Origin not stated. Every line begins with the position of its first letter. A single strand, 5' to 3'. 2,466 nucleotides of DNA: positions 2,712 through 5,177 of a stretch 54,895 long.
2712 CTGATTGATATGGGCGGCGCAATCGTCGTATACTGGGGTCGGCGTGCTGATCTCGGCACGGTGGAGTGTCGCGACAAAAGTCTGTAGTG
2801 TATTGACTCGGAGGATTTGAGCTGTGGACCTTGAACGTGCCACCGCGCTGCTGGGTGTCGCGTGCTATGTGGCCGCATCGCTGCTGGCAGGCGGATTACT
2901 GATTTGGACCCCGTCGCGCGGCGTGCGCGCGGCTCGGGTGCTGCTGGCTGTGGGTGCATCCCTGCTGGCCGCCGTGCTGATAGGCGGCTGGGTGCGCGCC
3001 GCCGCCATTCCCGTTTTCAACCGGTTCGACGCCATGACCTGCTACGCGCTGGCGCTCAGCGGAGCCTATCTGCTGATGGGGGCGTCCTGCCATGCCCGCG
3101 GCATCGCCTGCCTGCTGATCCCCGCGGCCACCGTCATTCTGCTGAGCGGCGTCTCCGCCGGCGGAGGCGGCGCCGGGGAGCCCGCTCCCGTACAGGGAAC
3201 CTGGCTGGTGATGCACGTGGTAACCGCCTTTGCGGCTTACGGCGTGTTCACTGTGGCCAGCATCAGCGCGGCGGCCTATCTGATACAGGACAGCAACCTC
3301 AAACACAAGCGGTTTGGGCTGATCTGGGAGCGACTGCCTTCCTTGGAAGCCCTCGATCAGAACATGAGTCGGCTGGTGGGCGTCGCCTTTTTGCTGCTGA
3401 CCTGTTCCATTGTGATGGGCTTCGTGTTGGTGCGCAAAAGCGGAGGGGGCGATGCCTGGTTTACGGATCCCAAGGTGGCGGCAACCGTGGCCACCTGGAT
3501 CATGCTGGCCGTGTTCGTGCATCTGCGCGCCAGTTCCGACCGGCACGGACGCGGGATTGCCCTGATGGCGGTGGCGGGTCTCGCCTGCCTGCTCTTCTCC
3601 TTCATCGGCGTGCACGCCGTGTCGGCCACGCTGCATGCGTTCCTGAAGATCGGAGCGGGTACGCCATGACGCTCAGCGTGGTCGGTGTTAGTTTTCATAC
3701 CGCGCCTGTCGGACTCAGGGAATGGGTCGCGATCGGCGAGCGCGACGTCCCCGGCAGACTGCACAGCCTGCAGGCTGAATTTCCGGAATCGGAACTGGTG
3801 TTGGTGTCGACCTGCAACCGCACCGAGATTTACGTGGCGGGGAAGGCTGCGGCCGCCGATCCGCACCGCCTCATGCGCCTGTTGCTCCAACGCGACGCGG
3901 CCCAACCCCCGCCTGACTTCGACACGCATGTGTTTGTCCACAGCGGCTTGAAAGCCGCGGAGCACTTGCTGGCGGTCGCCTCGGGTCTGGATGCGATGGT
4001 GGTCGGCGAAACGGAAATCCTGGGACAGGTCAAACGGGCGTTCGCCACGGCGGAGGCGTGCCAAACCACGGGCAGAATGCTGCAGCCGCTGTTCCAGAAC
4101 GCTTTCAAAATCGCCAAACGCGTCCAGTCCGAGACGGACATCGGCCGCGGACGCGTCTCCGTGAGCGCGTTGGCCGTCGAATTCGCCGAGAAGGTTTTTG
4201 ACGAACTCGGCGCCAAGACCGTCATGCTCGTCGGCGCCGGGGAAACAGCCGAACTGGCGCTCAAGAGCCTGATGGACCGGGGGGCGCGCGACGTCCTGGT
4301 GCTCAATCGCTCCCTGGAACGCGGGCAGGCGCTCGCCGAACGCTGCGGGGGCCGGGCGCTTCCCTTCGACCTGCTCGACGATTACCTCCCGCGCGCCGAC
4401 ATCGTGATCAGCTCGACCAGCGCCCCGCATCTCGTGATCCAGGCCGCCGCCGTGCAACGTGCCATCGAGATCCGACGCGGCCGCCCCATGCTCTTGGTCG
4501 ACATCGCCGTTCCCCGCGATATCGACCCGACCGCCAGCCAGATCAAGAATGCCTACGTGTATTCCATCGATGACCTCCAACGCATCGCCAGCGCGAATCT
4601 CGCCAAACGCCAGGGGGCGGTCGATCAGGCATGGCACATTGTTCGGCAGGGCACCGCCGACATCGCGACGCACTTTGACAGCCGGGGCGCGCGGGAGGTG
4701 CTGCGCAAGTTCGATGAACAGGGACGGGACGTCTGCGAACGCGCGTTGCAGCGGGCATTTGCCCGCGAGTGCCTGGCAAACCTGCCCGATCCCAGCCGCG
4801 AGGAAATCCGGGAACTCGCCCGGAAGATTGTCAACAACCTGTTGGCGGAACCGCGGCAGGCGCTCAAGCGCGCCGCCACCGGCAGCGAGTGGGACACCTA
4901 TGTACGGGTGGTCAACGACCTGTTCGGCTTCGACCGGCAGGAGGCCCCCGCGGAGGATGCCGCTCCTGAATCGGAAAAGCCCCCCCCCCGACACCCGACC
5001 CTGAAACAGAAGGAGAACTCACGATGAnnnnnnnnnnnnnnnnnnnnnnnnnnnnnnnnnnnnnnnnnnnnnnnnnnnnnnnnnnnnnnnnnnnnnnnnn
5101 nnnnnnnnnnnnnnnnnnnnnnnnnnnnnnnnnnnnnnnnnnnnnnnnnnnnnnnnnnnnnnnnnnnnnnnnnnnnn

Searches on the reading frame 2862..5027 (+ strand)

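Call 5: search_protein_families(library=pfam, proteins=[window:2862-5027:+], max_evalue=0.01)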
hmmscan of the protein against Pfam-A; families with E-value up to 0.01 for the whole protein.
window:2862-5027:+ (721 aa): 4 families
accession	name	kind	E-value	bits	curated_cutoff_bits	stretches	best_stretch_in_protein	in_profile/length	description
PF05201.20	GlutR_N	-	8.9e-44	149.4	27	1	274-425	1-151/151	Glutamyl-tRNAGlu reductase, N-terminal domain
PF01488.26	Shikimate_DH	-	2.1e-43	148.2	24.3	1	440-575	1-138/138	Shikimate / quinate 5-dehydrogenase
PF00745.25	GlutR_dimer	-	7e-15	55.6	22.9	1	589-689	1-98/99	Glutamyl-tRNAGlu reductase, dimerisation domain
PF13241.12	NAD_binding_7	-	0.0078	17.2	22.1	0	448-530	4-80/104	Putative NAD(P)-binding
